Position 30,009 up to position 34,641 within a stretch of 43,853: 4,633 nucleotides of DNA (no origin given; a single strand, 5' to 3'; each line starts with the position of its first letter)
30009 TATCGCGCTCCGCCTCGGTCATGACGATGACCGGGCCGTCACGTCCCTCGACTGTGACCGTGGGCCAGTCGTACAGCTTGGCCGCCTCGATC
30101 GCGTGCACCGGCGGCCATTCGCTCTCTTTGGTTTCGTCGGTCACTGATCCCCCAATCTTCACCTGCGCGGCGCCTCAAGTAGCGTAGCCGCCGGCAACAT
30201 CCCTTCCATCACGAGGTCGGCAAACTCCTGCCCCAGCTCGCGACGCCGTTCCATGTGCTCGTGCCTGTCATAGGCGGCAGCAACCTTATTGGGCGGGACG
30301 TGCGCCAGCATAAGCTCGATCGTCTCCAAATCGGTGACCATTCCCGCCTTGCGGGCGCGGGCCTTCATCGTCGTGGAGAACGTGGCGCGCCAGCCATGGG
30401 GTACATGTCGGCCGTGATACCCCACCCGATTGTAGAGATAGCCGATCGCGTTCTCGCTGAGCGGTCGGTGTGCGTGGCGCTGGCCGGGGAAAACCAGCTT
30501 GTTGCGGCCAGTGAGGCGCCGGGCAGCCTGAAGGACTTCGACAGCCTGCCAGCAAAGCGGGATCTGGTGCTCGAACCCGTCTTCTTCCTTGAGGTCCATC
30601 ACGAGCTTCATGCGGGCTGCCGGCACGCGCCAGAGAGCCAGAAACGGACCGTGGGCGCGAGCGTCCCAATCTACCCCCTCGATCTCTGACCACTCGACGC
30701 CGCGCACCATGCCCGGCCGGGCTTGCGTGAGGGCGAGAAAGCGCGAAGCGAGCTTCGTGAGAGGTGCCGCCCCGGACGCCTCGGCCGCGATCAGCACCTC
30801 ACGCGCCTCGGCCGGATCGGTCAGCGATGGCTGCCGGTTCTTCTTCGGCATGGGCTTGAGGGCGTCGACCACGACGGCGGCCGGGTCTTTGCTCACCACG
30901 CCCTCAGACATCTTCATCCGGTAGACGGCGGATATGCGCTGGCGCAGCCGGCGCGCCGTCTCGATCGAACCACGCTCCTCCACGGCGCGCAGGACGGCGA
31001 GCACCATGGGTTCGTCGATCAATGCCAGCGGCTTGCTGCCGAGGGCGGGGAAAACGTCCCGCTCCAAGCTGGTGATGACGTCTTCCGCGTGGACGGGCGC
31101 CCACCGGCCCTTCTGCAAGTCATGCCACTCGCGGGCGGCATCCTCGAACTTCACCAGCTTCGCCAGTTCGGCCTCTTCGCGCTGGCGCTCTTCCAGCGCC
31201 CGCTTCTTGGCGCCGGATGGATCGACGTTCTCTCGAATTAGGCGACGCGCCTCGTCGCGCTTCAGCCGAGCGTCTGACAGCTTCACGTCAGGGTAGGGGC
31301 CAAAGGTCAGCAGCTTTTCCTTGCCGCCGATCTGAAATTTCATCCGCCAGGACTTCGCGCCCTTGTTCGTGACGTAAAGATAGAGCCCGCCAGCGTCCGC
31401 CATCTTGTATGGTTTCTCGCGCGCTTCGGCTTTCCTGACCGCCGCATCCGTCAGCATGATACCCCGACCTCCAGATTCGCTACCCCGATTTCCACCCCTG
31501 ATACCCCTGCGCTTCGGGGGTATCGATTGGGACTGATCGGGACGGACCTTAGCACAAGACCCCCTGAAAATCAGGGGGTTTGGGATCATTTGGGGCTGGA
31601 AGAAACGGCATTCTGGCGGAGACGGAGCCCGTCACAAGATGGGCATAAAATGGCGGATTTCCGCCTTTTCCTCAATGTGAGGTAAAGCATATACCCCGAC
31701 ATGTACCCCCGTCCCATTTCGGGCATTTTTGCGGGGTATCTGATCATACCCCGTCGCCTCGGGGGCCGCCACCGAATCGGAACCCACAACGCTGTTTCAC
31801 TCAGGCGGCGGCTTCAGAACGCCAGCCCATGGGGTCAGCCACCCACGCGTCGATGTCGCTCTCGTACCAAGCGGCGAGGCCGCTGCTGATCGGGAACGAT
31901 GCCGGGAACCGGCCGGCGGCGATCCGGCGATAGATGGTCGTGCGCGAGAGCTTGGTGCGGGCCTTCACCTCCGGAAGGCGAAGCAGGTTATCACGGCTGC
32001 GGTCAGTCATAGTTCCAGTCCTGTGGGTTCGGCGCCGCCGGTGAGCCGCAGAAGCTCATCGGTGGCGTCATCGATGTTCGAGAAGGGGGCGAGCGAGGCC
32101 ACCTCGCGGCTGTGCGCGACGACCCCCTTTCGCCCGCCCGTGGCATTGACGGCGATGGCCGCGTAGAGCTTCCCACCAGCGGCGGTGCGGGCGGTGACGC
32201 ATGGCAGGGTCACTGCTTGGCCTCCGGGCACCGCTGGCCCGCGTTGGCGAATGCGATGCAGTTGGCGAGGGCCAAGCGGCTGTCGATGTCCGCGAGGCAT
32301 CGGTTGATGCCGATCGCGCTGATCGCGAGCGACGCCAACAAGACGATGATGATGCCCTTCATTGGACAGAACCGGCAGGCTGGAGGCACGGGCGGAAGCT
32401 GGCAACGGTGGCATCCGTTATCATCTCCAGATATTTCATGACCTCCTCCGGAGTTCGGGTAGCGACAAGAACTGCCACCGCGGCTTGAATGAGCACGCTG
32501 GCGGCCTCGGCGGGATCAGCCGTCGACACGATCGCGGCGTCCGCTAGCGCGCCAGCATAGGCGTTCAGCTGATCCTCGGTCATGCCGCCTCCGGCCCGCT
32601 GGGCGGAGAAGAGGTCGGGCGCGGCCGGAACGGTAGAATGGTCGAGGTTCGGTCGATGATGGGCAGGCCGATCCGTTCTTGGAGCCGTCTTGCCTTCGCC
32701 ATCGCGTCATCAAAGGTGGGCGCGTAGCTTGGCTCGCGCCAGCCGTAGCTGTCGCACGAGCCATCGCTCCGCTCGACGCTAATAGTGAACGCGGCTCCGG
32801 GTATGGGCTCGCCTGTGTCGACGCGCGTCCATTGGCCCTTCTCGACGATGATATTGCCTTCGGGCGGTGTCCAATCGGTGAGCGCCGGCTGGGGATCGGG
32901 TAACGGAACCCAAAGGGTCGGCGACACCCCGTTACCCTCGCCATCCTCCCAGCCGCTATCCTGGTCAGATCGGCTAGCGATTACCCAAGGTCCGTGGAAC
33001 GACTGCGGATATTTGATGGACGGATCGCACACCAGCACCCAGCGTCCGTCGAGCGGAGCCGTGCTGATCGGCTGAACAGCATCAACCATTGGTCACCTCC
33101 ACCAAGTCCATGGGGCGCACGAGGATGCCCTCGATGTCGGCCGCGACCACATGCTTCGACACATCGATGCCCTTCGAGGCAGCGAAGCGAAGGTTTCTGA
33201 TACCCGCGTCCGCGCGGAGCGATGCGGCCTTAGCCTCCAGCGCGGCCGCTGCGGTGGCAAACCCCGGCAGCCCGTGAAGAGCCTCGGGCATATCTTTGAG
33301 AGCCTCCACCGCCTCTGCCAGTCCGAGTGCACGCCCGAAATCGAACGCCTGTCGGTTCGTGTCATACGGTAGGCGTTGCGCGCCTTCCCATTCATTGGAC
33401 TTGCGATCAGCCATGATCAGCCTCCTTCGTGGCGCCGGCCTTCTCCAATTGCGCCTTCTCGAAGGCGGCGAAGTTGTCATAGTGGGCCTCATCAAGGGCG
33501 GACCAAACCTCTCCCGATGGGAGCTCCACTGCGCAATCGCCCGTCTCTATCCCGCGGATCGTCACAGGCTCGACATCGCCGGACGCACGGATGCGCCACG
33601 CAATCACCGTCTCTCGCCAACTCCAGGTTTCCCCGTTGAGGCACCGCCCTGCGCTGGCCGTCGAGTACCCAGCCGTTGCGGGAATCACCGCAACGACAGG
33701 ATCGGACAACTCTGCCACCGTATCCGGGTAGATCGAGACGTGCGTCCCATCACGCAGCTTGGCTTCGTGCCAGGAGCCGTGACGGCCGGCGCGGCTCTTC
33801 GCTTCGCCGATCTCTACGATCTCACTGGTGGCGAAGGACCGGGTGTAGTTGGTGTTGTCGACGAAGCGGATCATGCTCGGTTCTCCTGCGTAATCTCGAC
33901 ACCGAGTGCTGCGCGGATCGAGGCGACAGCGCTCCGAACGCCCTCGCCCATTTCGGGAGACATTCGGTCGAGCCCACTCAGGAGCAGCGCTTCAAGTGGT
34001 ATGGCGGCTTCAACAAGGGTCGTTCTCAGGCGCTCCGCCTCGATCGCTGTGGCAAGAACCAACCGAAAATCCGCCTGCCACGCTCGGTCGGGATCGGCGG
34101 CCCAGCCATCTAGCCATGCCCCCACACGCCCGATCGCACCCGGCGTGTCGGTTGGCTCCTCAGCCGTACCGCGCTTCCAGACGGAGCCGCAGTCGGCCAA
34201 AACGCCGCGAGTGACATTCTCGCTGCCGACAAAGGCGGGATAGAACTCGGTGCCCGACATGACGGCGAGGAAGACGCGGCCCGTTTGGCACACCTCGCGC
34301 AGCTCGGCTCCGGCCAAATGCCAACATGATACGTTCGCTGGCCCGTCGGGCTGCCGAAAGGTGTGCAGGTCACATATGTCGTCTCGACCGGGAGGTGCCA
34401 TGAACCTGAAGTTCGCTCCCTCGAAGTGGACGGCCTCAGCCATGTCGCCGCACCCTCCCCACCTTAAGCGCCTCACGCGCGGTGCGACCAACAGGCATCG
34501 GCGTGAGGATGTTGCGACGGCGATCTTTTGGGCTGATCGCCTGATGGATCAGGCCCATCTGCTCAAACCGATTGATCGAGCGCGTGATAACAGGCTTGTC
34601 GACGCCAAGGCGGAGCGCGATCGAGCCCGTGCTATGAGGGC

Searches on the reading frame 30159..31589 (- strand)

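Call 10: search_protein_families(library=pfam, proteins=[window:30159-31589:-], max_evalue=0.01)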
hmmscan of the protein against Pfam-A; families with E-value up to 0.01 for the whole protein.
window:30159-31589:- (476 aa): 3 families
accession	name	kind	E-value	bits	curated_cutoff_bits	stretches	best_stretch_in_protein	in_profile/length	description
PF22022.2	Phage_int_M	-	7.2e-30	103.5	27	1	148-240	1-93/96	Phage integrase central domain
PF13356.12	Arm-DNA-bind_3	-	8.3e-24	84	27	1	46-130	1-82/83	Arm DNA-binding domain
PF00589.27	Phage_integrase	-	0.00019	21.7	27.1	1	337-443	63-168/172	Phage integrase family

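Call 11: search_protein_families(library=phrogs, proteins=[window:30159-31589:-], max_evalue=0.01)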
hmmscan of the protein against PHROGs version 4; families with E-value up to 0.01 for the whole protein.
window:30159-31589:- (476 aa): 6 families
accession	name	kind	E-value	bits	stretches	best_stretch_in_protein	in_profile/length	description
phrog_1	-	integration and excision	2.6e-44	153.5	1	45-462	92-453/611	integrase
phrog_3423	-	unknown function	3e-36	125.8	1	43-199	5-156/157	-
phrog_4710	-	unknown function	7.8e-22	78.9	1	140-328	19-195/211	-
phrog_216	-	integration and excision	1.6e-11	44.9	1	209-452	12-235/301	integrase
phrog_24775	-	unknown function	7e-05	23.9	1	381-458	14-84/101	-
phrog_14880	-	unknown function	0.0067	17.3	0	423-460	15-52/57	-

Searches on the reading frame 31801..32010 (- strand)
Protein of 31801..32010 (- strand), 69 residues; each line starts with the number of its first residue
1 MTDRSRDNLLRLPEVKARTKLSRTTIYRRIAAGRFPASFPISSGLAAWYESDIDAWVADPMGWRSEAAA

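Call 67: search_protein_families(library=pfam, proteins=[window:31801-32010:-], max_evalue=0.001)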
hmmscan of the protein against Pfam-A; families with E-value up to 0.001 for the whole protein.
window:31801-32010:- (69 aa): 2 families
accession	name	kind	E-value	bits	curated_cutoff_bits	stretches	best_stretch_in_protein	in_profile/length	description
PF05930.18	Phage_AlpA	-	2.2e-12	47.1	21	1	8-57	2-51/51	Prophage CP4-57 regulatory protein (AlpA)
PF12728.13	HTH_17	-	7.5e-06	26.6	27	1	9-58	1-48/51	Helix-turn-helix domain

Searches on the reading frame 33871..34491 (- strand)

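Call 68: search_protein_families(library=phrogs, proteins=[window:33871-34491:-], max_evalue=0.001)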
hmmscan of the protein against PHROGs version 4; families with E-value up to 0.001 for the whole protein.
window:33871-34491:- (206 aa): 1 family
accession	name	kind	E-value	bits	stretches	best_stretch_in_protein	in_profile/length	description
phrog_11885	-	unknown function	2.1e-07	32.1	1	17-89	1-72/100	-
